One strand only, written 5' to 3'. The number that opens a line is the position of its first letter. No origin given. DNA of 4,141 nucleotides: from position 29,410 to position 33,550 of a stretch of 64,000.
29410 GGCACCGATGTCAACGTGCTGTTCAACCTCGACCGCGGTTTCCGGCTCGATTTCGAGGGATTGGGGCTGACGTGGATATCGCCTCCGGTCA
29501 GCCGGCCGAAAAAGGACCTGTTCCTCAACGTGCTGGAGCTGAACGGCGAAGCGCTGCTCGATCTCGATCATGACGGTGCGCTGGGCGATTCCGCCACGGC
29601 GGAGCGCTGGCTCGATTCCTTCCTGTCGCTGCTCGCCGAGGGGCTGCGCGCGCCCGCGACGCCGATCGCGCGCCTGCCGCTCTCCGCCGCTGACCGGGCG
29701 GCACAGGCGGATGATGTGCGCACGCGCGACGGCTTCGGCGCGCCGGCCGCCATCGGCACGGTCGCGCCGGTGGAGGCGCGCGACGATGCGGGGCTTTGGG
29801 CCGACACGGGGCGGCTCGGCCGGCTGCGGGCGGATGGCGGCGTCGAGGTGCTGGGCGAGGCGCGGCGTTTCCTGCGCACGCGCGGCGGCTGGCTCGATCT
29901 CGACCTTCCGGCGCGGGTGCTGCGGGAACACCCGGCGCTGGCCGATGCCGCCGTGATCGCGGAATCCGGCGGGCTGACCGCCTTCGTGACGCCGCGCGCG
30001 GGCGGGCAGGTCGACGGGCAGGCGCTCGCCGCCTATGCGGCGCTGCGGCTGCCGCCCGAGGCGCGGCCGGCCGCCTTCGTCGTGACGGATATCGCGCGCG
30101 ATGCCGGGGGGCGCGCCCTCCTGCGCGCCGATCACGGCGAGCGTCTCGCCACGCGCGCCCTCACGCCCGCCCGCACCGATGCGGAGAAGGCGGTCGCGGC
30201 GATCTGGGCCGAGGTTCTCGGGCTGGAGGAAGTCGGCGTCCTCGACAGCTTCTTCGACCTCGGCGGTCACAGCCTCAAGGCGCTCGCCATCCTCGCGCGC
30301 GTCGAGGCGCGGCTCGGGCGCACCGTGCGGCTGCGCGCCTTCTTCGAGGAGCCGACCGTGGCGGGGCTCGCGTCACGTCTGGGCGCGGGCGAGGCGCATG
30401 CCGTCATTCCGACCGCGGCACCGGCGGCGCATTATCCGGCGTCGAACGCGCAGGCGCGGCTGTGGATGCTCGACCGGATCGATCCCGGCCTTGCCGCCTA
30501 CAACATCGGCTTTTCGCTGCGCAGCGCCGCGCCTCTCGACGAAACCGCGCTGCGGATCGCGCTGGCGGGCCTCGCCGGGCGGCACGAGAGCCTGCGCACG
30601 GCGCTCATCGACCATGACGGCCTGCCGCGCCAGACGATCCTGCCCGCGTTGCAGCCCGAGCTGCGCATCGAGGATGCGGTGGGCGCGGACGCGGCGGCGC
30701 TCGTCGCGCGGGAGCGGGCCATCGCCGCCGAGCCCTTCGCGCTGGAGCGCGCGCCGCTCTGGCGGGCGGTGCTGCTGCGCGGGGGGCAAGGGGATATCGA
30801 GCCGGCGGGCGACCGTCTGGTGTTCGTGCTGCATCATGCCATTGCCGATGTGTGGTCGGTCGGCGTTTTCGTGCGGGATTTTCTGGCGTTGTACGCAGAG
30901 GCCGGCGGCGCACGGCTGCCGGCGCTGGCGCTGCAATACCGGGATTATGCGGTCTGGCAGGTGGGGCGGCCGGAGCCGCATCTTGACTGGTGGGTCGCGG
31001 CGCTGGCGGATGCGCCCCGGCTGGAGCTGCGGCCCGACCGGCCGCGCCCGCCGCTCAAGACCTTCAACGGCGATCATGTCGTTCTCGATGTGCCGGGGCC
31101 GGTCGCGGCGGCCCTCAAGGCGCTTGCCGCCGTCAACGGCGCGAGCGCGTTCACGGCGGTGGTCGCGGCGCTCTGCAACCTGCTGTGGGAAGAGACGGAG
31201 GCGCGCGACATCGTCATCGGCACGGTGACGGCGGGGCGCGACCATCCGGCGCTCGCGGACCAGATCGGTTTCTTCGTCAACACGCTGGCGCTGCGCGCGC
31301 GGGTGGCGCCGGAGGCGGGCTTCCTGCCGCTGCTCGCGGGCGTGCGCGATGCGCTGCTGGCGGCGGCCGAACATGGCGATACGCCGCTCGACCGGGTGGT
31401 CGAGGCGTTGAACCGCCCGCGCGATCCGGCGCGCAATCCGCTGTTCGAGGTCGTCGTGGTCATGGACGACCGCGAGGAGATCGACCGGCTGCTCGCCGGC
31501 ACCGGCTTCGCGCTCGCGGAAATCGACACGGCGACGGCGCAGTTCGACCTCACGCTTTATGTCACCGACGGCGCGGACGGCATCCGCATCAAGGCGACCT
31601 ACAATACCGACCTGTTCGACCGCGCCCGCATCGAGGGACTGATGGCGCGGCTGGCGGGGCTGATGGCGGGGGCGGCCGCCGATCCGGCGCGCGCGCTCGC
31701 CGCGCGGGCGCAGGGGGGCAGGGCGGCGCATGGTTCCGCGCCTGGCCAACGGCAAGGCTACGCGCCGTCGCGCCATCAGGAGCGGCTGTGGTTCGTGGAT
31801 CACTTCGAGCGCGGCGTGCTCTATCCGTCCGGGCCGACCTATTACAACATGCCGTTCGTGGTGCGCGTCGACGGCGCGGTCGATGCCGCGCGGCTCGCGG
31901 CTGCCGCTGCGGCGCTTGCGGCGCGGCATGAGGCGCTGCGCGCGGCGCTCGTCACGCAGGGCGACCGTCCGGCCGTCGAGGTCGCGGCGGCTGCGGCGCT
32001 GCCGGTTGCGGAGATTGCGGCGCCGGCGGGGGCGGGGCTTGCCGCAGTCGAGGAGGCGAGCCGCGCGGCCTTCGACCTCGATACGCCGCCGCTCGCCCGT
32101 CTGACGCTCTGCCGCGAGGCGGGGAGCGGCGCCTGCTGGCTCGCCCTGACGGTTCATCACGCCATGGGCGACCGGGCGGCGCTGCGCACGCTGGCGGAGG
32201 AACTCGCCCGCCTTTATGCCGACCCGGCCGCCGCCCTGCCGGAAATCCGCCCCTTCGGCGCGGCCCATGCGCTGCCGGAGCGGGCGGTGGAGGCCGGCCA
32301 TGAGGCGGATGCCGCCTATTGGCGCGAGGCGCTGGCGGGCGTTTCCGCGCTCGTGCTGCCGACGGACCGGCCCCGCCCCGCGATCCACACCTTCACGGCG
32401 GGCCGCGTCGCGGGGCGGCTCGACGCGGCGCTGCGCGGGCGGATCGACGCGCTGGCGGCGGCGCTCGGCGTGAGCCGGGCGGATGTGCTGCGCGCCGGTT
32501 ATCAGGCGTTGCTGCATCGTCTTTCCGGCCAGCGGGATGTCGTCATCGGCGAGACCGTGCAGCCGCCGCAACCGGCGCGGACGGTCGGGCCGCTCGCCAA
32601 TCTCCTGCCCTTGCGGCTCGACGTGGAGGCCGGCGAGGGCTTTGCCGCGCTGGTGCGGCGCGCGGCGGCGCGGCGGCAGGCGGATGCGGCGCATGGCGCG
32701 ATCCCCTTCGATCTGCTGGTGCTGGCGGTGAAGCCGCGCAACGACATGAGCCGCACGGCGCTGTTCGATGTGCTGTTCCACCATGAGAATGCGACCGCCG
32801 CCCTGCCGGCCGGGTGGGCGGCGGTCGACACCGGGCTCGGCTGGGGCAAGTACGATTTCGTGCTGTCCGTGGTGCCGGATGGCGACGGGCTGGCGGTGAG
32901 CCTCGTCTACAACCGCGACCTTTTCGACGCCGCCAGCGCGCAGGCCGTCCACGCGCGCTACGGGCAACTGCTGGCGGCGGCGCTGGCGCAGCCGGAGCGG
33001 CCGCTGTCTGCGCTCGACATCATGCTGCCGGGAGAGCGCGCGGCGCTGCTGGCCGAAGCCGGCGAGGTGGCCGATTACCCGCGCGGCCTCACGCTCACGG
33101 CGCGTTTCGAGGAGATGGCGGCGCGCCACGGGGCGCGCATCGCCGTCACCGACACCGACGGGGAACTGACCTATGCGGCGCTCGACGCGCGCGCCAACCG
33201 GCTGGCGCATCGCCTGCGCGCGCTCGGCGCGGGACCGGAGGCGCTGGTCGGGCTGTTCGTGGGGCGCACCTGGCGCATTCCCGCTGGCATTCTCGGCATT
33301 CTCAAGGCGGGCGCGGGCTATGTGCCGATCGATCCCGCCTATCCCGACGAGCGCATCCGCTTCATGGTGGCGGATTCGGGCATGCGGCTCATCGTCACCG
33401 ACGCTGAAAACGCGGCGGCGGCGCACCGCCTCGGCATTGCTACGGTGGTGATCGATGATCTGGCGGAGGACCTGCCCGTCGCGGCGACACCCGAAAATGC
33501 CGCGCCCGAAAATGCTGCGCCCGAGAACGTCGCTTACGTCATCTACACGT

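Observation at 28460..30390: First peptide module has a condensation domain and PCP but only a vestigial A domain (A-less module)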

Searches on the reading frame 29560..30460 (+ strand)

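Call 15: search_solved_structures(query=window:29560-30460:+, max_evalue=0.01, show_alignments=3)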
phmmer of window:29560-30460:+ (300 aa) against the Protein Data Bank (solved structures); distinct sequences matched with E-value up to 0.01: 59.
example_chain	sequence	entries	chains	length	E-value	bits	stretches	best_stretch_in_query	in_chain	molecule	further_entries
6mfz_A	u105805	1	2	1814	6.5e-28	101.6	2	82-274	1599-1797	Linear gramicidin synthase subunit A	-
9lcp_A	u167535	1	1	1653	6.9e-28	101.5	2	82-274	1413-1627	PvdL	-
9lcq_A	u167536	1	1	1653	6.9e-28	101.5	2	82-274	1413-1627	PvdL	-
9be3_A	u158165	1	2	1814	7.7e-28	101.4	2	82-274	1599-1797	Linear gramicidin synthase subunit A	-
9meh_A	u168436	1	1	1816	7.7e-28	101.3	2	82-274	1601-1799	Linear gramicidin synthase subunit A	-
9lco_A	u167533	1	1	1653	2.7e-27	99.5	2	82-274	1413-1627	PvdL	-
9be4_A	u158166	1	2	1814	3.1e-27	99.4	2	82-274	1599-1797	Linear gramicidin synthase subunit A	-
2vsq_A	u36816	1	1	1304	6.1e-23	85.3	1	82-277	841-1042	SURFACTIN SYNTHETASE SUBUNIT 3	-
9bfd_B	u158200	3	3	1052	2.7e-22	83.1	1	83-274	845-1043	Tyrocidine synthase 2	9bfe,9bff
9up2_A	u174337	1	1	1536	7.7e-18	68.5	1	82-274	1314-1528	PvdL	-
5u89_A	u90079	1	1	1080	1.1e-15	61.4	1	82-280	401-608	Amino acid adenylation domain protein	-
9bfd_A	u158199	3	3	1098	3.5e-15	59.8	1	83-251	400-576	Tyrocidine synthase 1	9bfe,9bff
7ly4_E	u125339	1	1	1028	3.6e-15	59.7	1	81-272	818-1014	BmdB, bacillamide NRPS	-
7ly7_A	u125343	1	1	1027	3.7e-15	59.7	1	81-272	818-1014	BmdB, Bacillamide NRPS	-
8xjz_C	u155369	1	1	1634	1.2e-14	58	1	82-278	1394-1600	Peptide synthetase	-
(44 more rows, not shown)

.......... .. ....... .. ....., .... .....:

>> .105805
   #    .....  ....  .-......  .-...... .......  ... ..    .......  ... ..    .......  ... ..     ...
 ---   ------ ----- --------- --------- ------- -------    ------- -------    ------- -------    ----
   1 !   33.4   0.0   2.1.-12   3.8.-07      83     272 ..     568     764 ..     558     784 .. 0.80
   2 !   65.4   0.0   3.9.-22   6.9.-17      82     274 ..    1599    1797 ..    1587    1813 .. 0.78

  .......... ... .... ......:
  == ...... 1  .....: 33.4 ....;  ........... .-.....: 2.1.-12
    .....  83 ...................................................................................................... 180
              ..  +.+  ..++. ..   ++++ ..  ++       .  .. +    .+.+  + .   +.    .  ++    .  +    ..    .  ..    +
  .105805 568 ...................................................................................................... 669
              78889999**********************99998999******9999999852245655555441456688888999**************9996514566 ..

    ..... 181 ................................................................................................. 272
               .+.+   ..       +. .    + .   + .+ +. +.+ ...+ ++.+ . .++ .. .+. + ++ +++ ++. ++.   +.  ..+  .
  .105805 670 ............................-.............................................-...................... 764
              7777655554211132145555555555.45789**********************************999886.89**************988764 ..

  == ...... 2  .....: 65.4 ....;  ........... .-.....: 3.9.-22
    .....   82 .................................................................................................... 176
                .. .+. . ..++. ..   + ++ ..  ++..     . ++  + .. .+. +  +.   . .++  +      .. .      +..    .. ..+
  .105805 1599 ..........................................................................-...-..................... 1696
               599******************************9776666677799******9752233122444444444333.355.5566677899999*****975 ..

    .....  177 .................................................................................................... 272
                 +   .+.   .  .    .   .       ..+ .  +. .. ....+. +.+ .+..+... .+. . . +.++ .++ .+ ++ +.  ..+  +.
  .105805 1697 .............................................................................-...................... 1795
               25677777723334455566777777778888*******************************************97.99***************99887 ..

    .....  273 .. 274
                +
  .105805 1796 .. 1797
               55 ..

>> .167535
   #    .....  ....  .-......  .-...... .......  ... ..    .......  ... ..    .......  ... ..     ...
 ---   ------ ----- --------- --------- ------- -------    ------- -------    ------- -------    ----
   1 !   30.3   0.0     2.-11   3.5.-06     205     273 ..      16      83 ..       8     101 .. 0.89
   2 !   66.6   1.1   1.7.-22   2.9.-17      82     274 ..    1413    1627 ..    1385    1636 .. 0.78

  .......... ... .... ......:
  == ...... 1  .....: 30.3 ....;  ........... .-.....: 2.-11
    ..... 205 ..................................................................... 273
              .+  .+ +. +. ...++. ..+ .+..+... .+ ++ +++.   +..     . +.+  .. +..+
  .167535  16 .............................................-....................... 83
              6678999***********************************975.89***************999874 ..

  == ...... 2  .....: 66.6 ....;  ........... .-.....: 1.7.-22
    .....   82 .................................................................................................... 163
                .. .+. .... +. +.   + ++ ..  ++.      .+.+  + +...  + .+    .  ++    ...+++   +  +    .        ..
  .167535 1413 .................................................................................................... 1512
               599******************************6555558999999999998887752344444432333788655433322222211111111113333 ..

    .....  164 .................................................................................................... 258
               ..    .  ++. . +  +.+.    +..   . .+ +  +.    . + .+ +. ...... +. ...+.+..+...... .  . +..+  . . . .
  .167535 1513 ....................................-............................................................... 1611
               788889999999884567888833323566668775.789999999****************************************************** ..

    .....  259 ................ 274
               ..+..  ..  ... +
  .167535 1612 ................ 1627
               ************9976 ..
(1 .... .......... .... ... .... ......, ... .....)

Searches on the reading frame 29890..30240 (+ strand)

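Call 6: search_protein_families(library=pfam, proteins=[window:29890-30240:+], max_evalue=1)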
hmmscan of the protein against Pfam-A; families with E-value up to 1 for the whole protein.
window:29890-30240:+ (117 aa): 1 family
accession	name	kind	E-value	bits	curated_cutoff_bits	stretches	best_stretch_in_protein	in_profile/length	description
PF13193.12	AMP-binding_C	-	3.5e-05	25.1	24.5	1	10-67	5-67/76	AMP-binding enzyme C-terminal domain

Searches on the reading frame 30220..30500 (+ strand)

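Call 6: search_protein_families(library=pfam, proteins=[window:30220-30500:+], max_evalue=1)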
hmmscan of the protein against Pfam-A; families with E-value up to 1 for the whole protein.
window:30220-30500:+ (93 aa): 1 family
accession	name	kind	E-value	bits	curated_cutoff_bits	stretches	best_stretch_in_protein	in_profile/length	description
PF00550.31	PP-binding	-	3.2e-12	47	20.8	1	3-53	16-66/67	Phosphopantetheine attachment site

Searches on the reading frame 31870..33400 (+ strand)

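Call 6: search_protein_families(library=pfam, proteins=[window:31870-33400:+], max_evalue=1)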
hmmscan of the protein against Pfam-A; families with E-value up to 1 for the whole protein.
window:31870-33400:+ (510 aa): 5 families
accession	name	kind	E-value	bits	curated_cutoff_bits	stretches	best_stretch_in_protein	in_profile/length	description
PF00668.25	Condensation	-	9.4e-54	183.2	30.6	1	2-394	37-456/456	Condensation domain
PF00501.34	AMP-binding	-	1.2e-25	90.6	29.9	1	413-509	1-98/384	AMP-binding enzyme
PF04655.20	APH_6_hur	-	0.0011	18.8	27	1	95-139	85-130/252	Aminoglycoside/hydroxyurea antibiotic resistance kinase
PF01402.27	RHH_1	-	0.027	14.9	20.5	1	183-209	5-31/39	Ribbon-helix-helix protein, copG family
PF19580.5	Exo_endo_phos_3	-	0.33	10.4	27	1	326-363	83-120/311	Endonuclease/Exonuclease/phosphatase family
